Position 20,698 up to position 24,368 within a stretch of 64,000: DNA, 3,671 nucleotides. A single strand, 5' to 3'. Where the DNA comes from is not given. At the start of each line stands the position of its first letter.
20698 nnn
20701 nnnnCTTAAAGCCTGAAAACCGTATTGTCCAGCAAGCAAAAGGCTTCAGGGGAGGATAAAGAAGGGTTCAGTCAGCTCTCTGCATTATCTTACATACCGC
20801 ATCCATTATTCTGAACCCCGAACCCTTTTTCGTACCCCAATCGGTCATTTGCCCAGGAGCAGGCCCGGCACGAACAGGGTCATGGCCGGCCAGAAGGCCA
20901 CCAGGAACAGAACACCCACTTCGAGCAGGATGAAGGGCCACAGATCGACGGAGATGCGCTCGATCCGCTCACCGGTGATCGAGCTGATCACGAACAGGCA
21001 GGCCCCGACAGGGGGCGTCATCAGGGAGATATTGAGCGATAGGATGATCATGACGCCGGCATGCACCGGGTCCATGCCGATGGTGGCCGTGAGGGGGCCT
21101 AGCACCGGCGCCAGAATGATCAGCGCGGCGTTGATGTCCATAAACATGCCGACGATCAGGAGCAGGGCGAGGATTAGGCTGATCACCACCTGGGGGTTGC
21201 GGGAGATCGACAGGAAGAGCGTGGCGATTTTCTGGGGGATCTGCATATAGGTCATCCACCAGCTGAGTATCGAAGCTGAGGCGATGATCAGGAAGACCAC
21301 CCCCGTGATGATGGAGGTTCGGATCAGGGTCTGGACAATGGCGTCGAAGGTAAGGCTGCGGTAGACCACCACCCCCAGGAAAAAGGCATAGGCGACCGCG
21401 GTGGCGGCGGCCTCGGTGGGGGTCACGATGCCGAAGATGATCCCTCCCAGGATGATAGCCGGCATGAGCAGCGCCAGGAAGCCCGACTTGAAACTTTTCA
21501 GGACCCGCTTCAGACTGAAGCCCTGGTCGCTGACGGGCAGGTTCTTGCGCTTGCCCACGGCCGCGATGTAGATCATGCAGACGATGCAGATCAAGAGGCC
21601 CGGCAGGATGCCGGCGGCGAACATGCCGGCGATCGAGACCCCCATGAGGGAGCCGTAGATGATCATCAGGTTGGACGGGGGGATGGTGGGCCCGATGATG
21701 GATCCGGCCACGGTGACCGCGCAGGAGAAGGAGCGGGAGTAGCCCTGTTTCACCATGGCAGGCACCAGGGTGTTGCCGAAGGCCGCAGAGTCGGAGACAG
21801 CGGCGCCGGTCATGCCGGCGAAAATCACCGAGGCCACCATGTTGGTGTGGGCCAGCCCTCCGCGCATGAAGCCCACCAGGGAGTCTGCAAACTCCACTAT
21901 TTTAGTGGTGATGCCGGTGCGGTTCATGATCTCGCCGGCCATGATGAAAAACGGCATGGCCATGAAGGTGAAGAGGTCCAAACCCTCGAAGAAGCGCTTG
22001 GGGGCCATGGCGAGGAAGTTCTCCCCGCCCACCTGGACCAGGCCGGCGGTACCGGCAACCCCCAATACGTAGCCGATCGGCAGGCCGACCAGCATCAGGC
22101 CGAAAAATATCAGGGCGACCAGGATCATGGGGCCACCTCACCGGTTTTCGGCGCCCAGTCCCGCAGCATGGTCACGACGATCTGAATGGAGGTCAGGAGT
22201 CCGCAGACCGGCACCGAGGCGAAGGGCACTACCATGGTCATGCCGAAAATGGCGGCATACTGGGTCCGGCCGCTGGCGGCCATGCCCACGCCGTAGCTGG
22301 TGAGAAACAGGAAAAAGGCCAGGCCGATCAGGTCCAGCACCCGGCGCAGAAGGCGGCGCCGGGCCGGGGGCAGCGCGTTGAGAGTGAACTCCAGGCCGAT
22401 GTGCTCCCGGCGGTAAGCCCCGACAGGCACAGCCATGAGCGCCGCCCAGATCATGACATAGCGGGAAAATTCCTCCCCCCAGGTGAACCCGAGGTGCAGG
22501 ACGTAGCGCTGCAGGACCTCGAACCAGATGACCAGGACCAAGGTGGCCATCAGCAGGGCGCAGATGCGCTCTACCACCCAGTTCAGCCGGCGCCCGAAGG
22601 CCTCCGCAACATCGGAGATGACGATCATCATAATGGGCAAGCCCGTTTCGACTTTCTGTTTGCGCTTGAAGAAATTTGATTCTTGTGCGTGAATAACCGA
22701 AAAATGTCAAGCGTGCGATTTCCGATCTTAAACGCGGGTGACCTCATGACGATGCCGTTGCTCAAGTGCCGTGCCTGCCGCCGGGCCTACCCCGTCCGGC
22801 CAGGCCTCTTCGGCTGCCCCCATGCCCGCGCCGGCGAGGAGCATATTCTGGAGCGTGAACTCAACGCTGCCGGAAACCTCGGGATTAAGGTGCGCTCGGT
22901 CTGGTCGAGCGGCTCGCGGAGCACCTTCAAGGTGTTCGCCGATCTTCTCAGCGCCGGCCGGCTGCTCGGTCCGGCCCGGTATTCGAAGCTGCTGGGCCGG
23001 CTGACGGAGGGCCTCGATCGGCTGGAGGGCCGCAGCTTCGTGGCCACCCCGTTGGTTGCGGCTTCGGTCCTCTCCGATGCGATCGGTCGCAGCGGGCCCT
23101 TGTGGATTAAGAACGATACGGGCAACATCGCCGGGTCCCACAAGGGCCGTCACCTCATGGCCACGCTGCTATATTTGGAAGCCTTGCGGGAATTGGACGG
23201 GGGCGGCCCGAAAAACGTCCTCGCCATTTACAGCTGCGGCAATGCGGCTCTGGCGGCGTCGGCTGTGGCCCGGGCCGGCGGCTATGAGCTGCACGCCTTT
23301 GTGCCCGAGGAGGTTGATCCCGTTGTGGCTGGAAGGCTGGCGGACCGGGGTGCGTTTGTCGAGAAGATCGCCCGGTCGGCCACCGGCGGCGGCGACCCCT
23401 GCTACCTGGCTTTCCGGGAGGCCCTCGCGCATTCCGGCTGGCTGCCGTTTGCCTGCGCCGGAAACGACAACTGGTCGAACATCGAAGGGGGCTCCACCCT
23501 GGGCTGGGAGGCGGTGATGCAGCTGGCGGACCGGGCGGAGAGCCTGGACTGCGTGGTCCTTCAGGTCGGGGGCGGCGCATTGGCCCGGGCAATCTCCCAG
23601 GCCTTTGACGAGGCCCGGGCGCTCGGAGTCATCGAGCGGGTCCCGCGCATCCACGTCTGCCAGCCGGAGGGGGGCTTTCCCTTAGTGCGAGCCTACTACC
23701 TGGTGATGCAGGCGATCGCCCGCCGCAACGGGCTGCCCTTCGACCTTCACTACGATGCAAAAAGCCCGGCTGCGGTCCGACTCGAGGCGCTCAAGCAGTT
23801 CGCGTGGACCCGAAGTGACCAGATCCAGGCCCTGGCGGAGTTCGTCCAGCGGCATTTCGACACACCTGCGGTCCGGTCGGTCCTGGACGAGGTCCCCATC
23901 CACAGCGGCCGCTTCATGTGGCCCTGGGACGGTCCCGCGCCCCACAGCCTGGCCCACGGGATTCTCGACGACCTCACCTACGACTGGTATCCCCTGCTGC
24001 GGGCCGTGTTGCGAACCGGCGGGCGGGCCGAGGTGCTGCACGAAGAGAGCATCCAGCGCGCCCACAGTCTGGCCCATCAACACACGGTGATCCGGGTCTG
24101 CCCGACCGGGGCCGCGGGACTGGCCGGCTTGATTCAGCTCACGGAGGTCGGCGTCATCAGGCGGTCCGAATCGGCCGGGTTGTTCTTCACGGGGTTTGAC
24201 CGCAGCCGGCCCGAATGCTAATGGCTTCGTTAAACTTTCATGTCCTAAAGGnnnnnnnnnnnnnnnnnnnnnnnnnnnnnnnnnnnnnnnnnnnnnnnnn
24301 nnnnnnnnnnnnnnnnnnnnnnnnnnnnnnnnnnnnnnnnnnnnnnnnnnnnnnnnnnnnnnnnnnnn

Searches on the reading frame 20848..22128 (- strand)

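Call 30: search_protein_families(library=ncbifam, proteins=[window:20848-22128:-], max_evalue=0.00001)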
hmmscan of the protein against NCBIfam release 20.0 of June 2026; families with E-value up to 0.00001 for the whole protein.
window:20848-22128:- (427 aa): 3 families
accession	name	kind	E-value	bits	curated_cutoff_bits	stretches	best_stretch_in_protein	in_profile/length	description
TIGR00786.1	dctM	subfamily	3.1e-120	401.6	268.45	1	15-421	1-405/405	TRAP transporter large permease subunit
NF011634.1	PRK15060.1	equivalog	3e-77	260.5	800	1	7-416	9-416/425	2,3-diketo-L-gulonate TRAP transporter large permease YiaN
TIGR02123.1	TRAP_fused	subfamily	6.3e-24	84.6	320.65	1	60-418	173-536/615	TRAP transporter fused permease subunit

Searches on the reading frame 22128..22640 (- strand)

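Call 30: search_protein_families(library=ncbifam, proteins=[window:22128-22640:-], max_evalue=0.00001)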
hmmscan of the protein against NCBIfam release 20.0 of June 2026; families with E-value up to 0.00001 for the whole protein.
window:22128-22640:- (171 aa): 1 family
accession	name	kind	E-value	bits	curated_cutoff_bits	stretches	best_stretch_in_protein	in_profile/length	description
NF007374.1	PRK09877.1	equivalog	2.2e-08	34.6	260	1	22-160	4-138/157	2,3-diketo-L-gulonate TRAP transporter small permease YiaM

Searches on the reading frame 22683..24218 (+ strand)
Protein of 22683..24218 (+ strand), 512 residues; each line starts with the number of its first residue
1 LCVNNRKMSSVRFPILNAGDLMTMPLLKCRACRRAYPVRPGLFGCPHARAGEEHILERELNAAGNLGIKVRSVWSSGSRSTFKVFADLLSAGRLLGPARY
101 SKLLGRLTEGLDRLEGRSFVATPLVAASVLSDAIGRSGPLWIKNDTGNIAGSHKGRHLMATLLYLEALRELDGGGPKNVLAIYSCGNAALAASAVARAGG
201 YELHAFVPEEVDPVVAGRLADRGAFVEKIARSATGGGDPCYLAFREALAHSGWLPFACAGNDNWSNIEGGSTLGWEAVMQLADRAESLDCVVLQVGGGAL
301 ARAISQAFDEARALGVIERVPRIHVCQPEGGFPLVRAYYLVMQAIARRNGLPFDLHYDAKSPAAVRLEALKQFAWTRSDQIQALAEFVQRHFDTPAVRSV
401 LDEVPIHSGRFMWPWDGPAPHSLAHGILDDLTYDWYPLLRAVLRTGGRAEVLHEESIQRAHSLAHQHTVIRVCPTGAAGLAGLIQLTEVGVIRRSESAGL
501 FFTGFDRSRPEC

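Call 30: search_protein_families(library=ncbifam, proteins=[window:22683-24218:+], max_evalue=0.00001)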
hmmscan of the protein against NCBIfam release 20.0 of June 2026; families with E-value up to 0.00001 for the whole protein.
window:22683-24218:+ (512 aa): 7 families
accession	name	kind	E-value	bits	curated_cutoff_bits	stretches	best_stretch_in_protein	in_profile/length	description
NF006050.0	PRK08197.1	equivalog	3e-26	92.1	303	2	120-339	79-283/406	threonine synthase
NF006094.0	PRK08246.1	subfamily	4.1e-14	52.7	331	1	121-313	23-194/310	serine/threonine dehydratase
NF004170.0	PRK05638.1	equivalog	2.1e-12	46.3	421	1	99-332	48-256/442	threonine synthase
TIGR00260.1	thrC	equivalog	1.2e-10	41.1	167.1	1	122-338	23-228/340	threonine synthase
NF004996.0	PRK06381.1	equivalog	8.1e-07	28.4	266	0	121-341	15-220/319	threonine synthase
NF005292.0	PRK06815.1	equivalog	9.4e-07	28.2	371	1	120-310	20-192/320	threonine/serine dehydratase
NF006205.0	PRK08329.1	equivalog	5.5e-06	25.6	358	0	178-330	105-247/347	threonine synthase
